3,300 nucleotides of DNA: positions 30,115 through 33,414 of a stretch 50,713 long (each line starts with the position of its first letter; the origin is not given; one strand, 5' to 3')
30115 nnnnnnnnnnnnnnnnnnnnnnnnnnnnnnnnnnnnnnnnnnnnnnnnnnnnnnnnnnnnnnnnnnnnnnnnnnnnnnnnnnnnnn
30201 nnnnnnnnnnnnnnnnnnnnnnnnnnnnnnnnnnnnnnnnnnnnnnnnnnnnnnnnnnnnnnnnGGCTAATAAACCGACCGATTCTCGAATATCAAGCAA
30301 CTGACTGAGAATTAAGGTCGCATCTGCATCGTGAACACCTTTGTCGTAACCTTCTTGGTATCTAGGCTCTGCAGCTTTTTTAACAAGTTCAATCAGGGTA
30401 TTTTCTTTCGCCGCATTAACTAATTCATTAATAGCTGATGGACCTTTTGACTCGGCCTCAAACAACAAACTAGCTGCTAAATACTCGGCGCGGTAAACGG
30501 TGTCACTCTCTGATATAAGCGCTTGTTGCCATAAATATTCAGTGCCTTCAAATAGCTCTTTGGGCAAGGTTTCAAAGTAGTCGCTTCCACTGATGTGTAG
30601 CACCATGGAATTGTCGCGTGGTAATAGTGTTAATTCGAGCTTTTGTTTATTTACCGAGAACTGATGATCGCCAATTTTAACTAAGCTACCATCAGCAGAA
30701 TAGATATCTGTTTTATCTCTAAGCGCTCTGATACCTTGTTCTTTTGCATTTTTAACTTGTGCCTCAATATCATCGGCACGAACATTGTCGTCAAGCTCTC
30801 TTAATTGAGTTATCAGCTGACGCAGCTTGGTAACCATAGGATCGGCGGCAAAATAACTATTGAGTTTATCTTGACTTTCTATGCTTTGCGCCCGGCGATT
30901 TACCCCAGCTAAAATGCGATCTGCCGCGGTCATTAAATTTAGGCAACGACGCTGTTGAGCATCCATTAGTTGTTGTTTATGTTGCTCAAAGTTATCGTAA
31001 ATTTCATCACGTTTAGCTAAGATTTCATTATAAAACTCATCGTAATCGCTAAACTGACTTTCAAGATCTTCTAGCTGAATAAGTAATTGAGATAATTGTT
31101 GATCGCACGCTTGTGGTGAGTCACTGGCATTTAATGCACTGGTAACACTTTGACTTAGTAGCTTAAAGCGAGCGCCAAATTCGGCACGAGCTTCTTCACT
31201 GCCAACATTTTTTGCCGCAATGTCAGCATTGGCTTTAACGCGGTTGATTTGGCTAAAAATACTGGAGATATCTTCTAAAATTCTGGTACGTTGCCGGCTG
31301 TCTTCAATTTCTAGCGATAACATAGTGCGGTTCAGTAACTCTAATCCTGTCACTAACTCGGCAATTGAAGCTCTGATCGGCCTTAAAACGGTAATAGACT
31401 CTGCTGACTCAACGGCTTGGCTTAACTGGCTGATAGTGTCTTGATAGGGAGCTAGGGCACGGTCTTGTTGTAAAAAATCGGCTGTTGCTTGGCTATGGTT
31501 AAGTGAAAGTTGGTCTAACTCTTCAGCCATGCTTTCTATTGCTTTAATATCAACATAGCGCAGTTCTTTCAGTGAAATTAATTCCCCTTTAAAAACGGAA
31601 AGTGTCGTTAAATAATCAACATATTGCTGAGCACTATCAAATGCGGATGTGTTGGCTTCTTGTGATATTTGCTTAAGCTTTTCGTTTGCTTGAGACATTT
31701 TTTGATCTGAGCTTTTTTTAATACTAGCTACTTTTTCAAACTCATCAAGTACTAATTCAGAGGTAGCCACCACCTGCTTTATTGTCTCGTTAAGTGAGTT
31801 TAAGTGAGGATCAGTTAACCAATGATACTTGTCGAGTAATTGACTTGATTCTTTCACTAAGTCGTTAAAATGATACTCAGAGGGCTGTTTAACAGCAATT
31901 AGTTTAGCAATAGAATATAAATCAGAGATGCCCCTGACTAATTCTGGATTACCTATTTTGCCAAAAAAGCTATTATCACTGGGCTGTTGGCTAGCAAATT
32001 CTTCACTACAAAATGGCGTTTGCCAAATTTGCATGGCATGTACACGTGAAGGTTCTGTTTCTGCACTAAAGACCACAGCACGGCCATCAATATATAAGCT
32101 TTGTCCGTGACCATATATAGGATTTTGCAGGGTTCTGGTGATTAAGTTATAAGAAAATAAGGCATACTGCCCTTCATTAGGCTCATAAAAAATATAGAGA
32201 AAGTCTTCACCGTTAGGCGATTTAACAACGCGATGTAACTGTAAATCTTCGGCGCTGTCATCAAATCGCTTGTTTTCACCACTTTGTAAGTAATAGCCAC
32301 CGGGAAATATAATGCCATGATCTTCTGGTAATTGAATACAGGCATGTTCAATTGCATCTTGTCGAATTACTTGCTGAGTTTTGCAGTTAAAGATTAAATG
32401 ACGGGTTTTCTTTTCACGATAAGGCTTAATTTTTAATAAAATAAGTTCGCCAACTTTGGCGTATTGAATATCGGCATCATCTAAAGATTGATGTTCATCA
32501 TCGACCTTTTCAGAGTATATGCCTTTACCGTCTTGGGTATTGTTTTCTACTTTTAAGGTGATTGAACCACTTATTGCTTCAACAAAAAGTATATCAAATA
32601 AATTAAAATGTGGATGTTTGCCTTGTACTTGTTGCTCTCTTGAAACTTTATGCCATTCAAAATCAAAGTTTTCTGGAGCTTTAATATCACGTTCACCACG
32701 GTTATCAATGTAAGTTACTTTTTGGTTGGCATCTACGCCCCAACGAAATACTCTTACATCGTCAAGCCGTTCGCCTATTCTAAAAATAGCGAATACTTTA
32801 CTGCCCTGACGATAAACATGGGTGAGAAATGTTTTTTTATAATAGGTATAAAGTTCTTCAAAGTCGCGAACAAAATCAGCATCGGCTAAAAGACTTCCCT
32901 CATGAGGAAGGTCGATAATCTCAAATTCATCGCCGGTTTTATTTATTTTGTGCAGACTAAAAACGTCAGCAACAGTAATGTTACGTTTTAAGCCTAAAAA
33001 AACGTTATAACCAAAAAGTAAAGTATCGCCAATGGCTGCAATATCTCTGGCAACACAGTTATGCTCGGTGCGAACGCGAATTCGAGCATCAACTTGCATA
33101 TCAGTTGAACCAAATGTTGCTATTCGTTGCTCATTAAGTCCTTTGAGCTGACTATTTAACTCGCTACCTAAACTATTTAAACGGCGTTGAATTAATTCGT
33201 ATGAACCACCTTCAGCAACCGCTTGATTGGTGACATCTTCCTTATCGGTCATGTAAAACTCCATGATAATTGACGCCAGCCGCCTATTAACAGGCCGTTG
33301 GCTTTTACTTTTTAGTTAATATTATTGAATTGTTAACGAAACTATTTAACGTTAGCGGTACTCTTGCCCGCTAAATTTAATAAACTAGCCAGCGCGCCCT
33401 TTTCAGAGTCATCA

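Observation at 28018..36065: Three-gene operon: YqiJ/NfeD-like membrane protein, YqiK-like flotillin, giant MoxR-type AAA+ protein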

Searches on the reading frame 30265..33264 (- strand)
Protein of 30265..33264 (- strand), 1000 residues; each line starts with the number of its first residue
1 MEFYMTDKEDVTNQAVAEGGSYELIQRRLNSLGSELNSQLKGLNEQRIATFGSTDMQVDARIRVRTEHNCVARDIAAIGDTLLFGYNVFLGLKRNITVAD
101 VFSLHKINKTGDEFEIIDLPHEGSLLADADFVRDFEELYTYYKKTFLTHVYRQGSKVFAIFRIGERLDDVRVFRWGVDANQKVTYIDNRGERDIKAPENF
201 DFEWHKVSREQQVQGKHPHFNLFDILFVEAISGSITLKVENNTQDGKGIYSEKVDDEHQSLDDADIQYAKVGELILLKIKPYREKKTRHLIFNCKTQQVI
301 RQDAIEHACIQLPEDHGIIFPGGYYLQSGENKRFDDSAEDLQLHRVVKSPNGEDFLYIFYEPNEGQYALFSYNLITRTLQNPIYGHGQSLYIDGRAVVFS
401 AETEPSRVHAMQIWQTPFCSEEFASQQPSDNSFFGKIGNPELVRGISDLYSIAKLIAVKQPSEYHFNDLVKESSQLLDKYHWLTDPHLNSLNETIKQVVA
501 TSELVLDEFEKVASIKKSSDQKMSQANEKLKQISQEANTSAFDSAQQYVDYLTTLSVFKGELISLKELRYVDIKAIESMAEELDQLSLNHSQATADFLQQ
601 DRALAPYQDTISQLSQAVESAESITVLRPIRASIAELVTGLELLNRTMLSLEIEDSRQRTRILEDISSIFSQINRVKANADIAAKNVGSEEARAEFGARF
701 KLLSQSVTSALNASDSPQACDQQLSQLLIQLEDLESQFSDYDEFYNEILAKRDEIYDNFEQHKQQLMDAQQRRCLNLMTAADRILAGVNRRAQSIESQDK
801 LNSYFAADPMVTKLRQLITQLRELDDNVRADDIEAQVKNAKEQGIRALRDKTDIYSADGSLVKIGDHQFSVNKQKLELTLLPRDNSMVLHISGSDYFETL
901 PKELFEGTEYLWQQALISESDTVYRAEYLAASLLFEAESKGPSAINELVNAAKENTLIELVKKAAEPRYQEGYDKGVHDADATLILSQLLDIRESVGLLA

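Call 49: predict_structure(alignment_id=A4)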
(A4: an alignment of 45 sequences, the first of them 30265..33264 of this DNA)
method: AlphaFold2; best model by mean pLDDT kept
length: 1000 residues; sequences in the alignment: 45
mean_pLDDT: 83.3   pTM: 0.56
mean pLDDT of the five models: 83.3, 81.4, 78.9, 78.4, 77.9
residues with pLDDT >= 90: 240; 70-90: 676; 50-70: 71; < 50: 13
segments of 3 or more residues with pLDDT < 50: 1-9
pLDDT, mean of each block of 10 residues (from residue 1): 36 53 79 92 91 87 87 89 85 75 90 87 89 91 87 90 87 91 90 81 91 83 88 83 66 84 89 93 89 89 90 92 88 77 90 91 88 90 89 90 84 91 81 88 91 83 80 89 89 92 83 78 88 79 80 85 83 86 86 83 82 83 76 81 78 77 83 81 67 72 81 82 83 76 78 86 85 86 87 82 84 89 86 87 80 60 56 65 85 81 82 75 87 90 89 91 86 85 93 80
secondary structure, 60 per line:
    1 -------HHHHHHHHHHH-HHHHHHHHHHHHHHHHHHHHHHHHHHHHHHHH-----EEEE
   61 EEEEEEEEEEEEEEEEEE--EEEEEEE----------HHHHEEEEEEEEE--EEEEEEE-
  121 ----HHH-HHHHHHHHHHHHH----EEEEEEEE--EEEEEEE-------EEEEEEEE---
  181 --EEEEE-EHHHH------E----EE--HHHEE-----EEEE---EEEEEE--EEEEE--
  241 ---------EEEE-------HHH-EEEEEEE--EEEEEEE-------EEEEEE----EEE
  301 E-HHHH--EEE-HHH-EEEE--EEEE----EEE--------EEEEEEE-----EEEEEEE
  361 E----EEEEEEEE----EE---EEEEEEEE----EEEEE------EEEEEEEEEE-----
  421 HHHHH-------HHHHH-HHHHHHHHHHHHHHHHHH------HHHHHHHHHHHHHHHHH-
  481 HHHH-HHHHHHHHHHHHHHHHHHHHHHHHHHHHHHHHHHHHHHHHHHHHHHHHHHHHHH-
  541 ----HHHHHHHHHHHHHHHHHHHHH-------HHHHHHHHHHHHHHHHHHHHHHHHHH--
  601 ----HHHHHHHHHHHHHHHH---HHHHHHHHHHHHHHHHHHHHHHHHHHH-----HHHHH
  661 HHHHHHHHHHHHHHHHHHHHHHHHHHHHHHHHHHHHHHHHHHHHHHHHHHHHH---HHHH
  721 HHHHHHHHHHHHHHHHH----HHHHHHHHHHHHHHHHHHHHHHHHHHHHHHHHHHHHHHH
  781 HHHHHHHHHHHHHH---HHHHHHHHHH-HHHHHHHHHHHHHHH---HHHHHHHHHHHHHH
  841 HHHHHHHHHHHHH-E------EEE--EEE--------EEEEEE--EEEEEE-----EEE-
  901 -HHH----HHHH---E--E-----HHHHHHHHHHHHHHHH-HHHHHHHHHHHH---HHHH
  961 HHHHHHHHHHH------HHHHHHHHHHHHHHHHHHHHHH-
elements in order (helices of 4 or more, strands of 3 or more residues): H8-18 H20-51 E57-78 E81-87 H98-101 E102-110 E113-119 H129-141 E146-153 E156-162 E170-177 E183-187 H190-193 E219-222 E226-231 E234-238 E250-253 E265-271 E274-280 E288-293 E298-301 H303-306 E309-311 E317-320 E323-326 E331-333 E342-348 E354-361 E366-373 E383-390 E395-399 E406-415 H421-425 H433-437 H439-456 H463-479 H481-484 H486-539 H545-565 H573-598 H605-620 H624-650 H656-713 H717-737 H742-794 H798-807 H809-823 H827-853 E862-864 E867-869 E878-883 E886-891 E897-899 H909-912 H925-940 H942-953 H957-971 H978-999
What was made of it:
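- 31822..33162 (-): Beta-propeller domain (DUF3686, residues 35-481), preceded by an N-terminal helix (residues 8-51). The model has about 26 strands over residues 57-415 (call 49).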

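Call 53: fold_search(model_id=the predicted structure, library=pdb)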
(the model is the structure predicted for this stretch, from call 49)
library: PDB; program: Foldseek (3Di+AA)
matches with E <= 10: 643; with E <= 0.001: 48
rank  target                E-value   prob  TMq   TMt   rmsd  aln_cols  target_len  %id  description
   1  9a2d_C                2.8e-07  0.94  0.08  0.07  52.2      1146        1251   10  Modeling of the ciliary Intraflagellar transport-A complex (released 2024-05-10)
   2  7sse_A                8.5e-06  1.00  0.16  0.41  14.5       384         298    9  Crystal structure of the WDR domain of human DCAF1 in complex with CYCA-117-70 (released 2021-12-15)
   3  5o7x_A                2.3e-05  1.00  0.14  0.20  31.4       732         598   10  CRYSTAL STRUCTURE OF S. CEREVISIAE CORE FACTOR AT 3.2A RESOLUTION (released 2017-08-02)
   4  8f8e_B                3.1e-05  1.00  0.15  0.41  14.4       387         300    9  Crystal structure of the WDR domain of human DCAF1 in complex with OICR-8268 compound (released 2023-03-01)
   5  8glv_DA               3.4e-05  0.97  0.12  0.04  44.2      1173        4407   10  96-nm repeat unit of doublet microtubules from Chlamydomonas reinhardtii flagella (released 2023-05-31)
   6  8pu0_A                5.4e-05  1.00  0.14  0.12  16.2       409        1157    9  Cryo-EM structure of human Elp123 in complex with tRNA, desulpho-CoA, 5'-deoxyadenosine and methionine (released 2024-04-17)
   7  4ax4                  5.4e-05  1.00  0.11  0.14  26.0       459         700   12  PROLYL OLIGOPEPTIDASE FROM PORCINE BRAIN, H680A MUTANT (released 2012-09-26)
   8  5ods_D                5.4e-05  0.99  0.13  0.19  26.4       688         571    9  Structure of a phosphoprotein-protein complex (released 2018-03-14)
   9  7k58_C                6.2e-05  0.87  0.10  0.04  51.1      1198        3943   10  Structure of outer-arm dyneins bound to microtubule with microtubule binding state 1(MTBS-1) (released 2021-09-29)
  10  1xi4_A                7.0e-05  0.96  0.12  0.08  36.3       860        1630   11  Clathrin D6 Coat (released 2004-11-02)
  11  4uuy_B                7.7e-05  1.00  0.12  0.29  16.2       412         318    8  Structural Identification of the Vps18 beta-propeller reveals a critical role in the HOPS complex stability and functi (released 2014-10-29)
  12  9r9b_A                1.0e-04  0.99  0.14  0.21  25.7       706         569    8  Crystal structure of clathrin heavy chain in complex with a peptidomimetic inhibitor of the TACC3 interaction (released 2026-04-08)
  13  9d5n_CH               1.1e-04  1.00  0.13  0.19  17.5       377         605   10  48-nm doublet microtubule from Trichomonas vaginalis strain G3 (released 2025-05-14)
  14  5ods_A                1.2e-04  0.98  0.13  0.18  27.4       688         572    9  Structure of a phosphoprotein-protein complex (released 2018-03-14)
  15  8j07_i9               1.3e-04  0.60  0.08  0.07  65.0      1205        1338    9  96nm repeat of human respiratory doublet microtubule and associated axonemal complexes (released 2023-07-26)
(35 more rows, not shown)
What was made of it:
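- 31822..33162 (-): Foldseek hits WD40, prolyl-oligopeptidase, clathrin and Vps18 propellers at E 1e-7 to 1e-4 (call 53).
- Beta-propellers are common substrate or adaptor binders (call 53).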

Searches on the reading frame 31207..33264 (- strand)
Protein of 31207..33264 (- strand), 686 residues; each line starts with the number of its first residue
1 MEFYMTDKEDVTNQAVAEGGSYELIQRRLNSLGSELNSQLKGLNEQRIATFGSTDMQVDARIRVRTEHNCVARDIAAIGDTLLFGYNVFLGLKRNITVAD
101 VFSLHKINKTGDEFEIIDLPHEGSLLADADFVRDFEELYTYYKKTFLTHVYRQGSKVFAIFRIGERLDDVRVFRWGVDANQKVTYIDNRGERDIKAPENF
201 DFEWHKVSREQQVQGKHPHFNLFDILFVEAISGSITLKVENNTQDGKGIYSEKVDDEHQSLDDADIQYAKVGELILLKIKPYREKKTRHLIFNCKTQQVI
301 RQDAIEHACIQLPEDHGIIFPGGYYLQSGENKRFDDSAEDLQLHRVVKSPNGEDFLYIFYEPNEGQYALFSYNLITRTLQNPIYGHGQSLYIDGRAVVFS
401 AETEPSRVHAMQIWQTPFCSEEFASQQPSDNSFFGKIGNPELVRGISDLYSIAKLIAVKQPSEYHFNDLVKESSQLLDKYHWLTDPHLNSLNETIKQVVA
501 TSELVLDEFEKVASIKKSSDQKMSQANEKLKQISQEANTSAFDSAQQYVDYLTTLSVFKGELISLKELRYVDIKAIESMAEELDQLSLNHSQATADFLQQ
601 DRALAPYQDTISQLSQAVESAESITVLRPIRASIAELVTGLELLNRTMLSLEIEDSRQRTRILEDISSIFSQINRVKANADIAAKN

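Call 29: search_protein_representatives(protein=window:31207-33264:-)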
Query: 686 residues. Proteins with E-value up to 0.001 (for the whole library): 841; up to 1e-10: 590; up to 1e-30: 267. The best 150 are listed.
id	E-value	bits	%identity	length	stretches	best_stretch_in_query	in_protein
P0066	0.0e+00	1062.6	69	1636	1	9-685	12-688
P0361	1.7e-221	753.5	50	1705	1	10-679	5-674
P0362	1.3e-214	730.7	49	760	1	6-681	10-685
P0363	1.3e-203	694.4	47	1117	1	11-680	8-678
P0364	1.0e-198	678.2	48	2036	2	114-685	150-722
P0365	9.6e-194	661.8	47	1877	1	11-679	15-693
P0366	1.5e-189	647.9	45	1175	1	15-684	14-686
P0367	1.0e-187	641.9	44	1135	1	18-678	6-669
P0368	7.0e-183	625.9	44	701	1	13-680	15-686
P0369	3.3e-181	620.4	43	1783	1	16-679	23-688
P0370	1.5e-180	618.3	43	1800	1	14-678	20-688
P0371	4.5e-180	616.6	44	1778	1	7-680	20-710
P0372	3.0e-176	604.0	43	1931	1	18-683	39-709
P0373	1.6e-175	601.6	43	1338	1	19-678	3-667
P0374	4.3e-174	596.9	41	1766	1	6-680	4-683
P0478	1.7e-92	327.3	29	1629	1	11-680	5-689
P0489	1.4e-82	294.6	27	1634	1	17-679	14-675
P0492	4.9e-80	286.2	28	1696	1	20-679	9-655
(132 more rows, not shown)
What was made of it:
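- On DUF3686 ('DNA repair ATPase') family: 590 clusters at 50% identity with E<=1e-10 (call 29).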

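Call 79: find_encoding_contigs(protein=P0489, flank=6000, max_places=1)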
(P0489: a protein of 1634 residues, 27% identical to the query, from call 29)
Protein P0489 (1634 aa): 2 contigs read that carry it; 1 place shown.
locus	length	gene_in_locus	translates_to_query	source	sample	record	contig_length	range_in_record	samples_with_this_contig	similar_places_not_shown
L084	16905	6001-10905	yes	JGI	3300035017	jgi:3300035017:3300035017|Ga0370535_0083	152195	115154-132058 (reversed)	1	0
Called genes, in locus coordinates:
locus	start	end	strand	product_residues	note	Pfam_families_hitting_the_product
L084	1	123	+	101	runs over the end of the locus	PF00255:GSHPx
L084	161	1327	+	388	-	PF04107:GCS2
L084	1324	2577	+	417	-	PF01546:Peptidase_M20, PF07687:M20_dimer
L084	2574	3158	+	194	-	PF04752:ChaC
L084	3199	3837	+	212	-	-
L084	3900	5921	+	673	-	PF01145:Band_7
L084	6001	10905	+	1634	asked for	PF12458:DUF3686, PF25472:DUF7902, PF13401:AAA_22 (faint)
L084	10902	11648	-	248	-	PF04012:PspA_IM30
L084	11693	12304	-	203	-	PF01121:CoaE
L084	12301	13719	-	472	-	-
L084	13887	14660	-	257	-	PF02353:CMAS, PF13489:Methyltransf_23, PF13847:Methyltransf_31, PF08241:Methyltransf_11, PF08242:Methyltransf_12, PF13649:Methyltransf_25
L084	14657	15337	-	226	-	PF01243:PNPOx_N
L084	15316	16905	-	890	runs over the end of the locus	PF02739:5_3_exonuc_N, PF01367:5_3_exonuc, PF00476:DNA_pol_A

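Call 80: find_encoding_contigs(protein=P0478, flank=6000, max_places=1)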
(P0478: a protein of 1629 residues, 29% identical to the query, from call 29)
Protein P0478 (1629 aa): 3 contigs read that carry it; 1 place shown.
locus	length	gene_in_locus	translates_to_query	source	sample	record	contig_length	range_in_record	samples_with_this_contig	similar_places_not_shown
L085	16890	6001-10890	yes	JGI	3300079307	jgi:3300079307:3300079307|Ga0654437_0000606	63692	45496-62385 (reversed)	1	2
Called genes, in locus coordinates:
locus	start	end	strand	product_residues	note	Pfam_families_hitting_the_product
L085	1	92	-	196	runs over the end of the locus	-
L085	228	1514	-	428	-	PF02628:COX15-CtaA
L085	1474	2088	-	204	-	PF00174:Oxidored_molyb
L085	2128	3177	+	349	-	PF00478:IMPDH, PF01070:FMN_dh (weak), PF03060:NMO (weak)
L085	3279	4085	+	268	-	-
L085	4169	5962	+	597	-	-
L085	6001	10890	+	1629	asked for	PF12458:DUF3686, PF25472:DUF7902, PF00004:AAA (weak)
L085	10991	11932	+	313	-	PF14907:NTP_transf_5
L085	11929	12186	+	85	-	PF05402:PqqD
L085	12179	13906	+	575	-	PF00733:Asn_synthase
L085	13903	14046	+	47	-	-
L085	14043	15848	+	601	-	PF02463:SMC_N (faint), PF00005:ABC_tran, PF13304:AAA_21 (faint)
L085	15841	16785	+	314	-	-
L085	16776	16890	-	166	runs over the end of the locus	PF13471:Transglut_core3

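Call 81: find_encoding_contigs(protein=P0492, flank=6000, max_places=1)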
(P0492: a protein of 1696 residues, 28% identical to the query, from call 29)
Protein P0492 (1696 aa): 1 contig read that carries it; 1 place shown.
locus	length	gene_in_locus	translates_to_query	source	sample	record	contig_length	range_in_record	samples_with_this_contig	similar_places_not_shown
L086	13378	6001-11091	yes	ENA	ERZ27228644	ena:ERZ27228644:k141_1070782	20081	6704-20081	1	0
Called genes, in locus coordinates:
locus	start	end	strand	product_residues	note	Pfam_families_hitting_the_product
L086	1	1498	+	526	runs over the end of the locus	PF02463:SMC_N (faint), PF00005:ABC_tran, PF13304:AAA_21 (faint), PF13401:AAA_22 (weak), PF01061:ABC2_membrane, PF12698:ABC2_membrane_3 (weak)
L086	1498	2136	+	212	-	-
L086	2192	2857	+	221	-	PF01694:Rhomboid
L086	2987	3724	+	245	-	-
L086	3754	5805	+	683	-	-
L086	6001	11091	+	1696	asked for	PF12458:DUF3686, PF25472:DUF7902, PF05496:RuvB_N (faint), PF00004:AAA, PF07728:AAA_5 (faint)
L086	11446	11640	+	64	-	-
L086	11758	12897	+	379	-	-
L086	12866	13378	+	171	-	?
